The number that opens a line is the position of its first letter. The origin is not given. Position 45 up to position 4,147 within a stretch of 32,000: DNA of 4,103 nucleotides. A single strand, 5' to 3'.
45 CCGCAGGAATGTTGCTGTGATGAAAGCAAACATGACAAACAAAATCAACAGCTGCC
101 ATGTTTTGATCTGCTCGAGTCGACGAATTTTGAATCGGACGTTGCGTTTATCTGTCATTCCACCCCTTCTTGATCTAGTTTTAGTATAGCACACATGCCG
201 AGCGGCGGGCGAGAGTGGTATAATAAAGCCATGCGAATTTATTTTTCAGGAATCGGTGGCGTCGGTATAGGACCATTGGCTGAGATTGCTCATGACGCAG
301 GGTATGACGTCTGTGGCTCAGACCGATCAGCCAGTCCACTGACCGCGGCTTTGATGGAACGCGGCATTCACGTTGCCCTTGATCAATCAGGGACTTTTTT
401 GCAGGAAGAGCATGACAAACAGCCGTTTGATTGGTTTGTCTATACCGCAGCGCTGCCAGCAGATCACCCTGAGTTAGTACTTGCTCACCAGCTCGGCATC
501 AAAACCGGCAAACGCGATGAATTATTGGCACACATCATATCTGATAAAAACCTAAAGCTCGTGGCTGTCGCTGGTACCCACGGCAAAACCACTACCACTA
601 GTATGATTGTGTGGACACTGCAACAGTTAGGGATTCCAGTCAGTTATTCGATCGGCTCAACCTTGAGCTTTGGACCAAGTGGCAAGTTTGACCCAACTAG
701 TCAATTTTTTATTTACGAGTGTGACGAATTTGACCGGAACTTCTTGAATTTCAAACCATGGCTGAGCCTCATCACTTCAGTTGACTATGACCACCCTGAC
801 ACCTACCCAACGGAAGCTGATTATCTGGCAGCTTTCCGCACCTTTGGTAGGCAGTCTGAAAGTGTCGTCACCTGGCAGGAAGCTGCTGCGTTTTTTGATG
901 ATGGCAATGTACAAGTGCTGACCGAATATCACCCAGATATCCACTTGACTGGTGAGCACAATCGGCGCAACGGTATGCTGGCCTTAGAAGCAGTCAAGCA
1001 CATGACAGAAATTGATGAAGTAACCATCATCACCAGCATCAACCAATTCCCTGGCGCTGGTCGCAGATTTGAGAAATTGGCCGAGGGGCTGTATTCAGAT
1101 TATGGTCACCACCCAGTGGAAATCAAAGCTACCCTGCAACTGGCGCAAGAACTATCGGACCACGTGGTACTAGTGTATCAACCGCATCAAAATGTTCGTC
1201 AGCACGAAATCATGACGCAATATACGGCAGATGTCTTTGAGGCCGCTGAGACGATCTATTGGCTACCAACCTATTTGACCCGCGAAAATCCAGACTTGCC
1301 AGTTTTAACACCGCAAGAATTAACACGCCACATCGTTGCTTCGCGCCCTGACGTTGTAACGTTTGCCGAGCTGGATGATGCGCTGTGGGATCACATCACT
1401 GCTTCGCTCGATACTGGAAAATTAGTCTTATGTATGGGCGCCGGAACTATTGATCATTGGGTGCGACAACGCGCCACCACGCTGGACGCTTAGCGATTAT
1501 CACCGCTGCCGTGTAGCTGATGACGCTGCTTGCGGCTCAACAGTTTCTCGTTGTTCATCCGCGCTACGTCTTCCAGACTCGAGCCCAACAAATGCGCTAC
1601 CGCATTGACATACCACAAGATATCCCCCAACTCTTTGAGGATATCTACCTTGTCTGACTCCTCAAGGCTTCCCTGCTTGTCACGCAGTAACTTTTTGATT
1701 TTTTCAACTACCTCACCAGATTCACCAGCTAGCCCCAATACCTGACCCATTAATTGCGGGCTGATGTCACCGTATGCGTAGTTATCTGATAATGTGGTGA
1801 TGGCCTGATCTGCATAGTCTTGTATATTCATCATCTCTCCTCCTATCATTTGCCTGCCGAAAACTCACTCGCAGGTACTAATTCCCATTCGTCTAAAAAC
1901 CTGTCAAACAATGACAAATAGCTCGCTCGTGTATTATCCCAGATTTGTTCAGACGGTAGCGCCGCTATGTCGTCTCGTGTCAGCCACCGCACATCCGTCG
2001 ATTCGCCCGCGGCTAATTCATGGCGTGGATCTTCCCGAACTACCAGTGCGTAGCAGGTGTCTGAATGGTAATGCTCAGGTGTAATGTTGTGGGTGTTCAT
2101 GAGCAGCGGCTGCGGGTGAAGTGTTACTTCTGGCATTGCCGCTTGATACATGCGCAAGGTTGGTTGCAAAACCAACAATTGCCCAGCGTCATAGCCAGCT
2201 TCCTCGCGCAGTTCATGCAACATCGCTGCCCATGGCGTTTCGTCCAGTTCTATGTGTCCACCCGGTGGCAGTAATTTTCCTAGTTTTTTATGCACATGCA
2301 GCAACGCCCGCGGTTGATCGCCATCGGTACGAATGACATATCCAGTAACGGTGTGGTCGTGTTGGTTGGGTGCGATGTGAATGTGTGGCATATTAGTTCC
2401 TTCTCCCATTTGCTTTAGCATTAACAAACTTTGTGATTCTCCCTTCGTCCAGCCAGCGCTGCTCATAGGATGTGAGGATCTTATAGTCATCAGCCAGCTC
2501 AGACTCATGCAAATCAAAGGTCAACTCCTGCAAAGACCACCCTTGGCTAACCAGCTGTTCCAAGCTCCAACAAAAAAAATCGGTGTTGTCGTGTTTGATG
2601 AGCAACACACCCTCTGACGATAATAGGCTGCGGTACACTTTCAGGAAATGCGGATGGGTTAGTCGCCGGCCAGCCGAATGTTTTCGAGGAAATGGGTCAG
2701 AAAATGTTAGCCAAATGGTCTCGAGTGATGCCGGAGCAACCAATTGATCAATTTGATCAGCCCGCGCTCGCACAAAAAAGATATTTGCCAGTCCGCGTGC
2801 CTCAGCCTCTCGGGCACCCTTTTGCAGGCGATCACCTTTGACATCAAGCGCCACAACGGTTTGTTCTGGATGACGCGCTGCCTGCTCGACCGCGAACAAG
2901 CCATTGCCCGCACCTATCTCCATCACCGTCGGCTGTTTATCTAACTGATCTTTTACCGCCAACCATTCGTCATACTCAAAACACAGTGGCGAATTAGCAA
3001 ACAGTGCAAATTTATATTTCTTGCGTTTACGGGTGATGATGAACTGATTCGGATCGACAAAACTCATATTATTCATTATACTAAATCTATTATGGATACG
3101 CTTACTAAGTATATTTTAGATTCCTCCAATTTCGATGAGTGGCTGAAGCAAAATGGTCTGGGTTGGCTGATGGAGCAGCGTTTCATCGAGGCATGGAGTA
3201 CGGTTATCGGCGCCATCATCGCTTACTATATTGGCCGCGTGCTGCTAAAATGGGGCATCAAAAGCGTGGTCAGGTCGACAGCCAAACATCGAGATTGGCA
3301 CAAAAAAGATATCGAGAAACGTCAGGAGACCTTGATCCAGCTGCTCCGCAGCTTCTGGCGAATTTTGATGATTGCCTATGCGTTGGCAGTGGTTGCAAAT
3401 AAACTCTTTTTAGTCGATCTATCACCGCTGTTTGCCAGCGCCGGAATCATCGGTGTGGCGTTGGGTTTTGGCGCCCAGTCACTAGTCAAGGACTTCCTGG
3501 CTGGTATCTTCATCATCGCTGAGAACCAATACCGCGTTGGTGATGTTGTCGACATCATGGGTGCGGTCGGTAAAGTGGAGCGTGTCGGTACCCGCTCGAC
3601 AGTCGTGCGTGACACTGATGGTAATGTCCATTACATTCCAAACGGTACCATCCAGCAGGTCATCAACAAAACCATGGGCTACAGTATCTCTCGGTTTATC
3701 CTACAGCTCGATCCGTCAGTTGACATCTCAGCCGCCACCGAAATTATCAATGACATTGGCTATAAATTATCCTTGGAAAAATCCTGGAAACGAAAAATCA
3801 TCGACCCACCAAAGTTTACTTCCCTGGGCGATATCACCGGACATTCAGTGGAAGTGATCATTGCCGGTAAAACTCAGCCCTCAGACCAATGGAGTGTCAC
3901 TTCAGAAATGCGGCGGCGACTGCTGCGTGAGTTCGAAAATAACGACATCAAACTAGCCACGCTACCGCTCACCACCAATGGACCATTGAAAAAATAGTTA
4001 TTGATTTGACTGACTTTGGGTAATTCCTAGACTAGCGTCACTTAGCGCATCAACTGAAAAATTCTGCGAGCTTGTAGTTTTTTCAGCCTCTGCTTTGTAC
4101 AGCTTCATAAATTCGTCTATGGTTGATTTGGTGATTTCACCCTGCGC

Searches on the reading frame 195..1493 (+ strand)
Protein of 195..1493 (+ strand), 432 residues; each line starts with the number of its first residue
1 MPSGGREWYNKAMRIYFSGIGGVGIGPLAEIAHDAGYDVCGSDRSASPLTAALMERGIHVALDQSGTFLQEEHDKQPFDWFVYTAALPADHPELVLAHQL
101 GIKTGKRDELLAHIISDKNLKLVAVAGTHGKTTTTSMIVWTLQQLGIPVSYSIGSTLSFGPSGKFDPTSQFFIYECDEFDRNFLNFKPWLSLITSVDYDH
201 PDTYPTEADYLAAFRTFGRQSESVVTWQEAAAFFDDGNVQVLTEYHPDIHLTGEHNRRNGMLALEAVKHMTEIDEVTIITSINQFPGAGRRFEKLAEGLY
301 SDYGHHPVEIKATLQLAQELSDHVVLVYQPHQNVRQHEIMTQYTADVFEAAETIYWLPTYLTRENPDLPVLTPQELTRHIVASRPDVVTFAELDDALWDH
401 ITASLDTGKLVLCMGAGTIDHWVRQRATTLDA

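Call 65: search_protein_families(library=pfam, proteins=[window:195-1493:+], max_evalue=0.001)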
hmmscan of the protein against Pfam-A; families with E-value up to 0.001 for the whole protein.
window:195-1493:+ (432 aa): 3 families
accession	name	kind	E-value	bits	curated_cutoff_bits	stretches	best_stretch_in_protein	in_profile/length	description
PF01225.30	Mur_ligase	-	4.2e-17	62.7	21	1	15-118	2-94/95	Mur ligase family, catalytic domain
PF02875.26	Mur_ligase_C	-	4.9e-09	37.5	28.4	1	290-417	1-127/127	Mur ligase, glutamate ligase domain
PF08245.18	Mur_ligase_M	-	7.9e-09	36.2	24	1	125-222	1-114/200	Mur ligase middle domain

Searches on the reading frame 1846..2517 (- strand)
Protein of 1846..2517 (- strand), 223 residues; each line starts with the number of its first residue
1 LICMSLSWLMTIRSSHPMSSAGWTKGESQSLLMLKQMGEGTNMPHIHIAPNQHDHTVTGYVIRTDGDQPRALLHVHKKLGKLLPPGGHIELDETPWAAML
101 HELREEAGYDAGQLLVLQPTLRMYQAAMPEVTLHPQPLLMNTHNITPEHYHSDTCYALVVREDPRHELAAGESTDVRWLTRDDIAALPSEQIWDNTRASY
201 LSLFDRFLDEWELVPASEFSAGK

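Call 80: search_protein_families(library=pfam, proteins=[window:1846-2517:-], max_evalue=0.01)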
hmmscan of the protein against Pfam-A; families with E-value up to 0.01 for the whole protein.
window:1846-2517:- (223 aa): 1 family
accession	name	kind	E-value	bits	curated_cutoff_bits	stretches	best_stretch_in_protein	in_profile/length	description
PF00293.34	NUDIX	-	3.4e-11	43.7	21.1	1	61-188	8-121/134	NUDIX domain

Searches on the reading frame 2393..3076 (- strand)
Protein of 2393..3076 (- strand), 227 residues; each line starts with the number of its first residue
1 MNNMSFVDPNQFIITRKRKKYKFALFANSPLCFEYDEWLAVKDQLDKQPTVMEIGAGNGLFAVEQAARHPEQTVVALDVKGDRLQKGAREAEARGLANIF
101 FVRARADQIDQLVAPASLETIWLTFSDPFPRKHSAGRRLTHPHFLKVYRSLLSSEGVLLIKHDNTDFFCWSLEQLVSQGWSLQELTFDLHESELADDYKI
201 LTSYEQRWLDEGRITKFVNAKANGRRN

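Call 80: search_protein_families(library=pfam, proteins=[window:2393-3076:-], max_evalue=0.01)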
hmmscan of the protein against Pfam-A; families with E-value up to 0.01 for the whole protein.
window:2393-3076:- (227 aa): 6 families
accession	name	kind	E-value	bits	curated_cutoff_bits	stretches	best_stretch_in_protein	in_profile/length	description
PF02390.23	Methyltransf_4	-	1.9e-28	99.5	24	1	47-213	1-168/173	Putative methyltransferase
PF24675.1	NpmA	-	1.7e-09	37.7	60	1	47-111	23-91/214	16S rRNA (adenine(1408)-N(1))-methyltransferase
PF13649.12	Methyltransf_25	-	8.3e-07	30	27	1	51-123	1-70/97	Methyltransferase domain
PF13847.12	Methyltransf_31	-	3.9e-06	27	27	1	46-123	2-80/145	Methyltransferase domain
PF05175.20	MTS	-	0.00012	22.2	23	1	47-160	31-138/170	Methyltransferase small domain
PF08242.18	Methyltransf_12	-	0.00013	23.1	30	1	52-121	1-69/98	Methyltransferase domain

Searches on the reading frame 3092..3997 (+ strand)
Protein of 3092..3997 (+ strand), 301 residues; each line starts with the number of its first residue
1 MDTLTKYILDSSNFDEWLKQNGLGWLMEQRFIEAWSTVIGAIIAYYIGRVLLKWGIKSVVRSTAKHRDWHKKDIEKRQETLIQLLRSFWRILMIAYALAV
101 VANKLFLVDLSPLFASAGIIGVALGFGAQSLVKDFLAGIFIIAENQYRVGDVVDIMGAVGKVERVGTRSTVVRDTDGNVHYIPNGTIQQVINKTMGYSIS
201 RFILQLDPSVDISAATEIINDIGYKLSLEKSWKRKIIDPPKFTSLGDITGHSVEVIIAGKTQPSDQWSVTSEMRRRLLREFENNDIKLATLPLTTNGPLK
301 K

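Call 65: search_protein_families(library=pfam, proteins=[window:3092-3997:+], max_evalue=0.001)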
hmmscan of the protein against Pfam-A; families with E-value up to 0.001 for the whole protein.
window:3092-3997:+ (301 aa): 2 families
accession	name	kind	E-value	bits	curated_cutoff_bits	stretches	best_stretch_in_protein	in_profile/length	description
PF00924.24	MS_channel_2nd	-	1e-18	67.6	20.2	1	131-193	2-66/68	Mechanosensitive ion channel, beta-domain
PF21088.3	MS_channel_1st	-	8.4e-06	26.1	23.1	1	99-129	12-42/42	Mechanosensitive ion channel, transmembrane helices 2/3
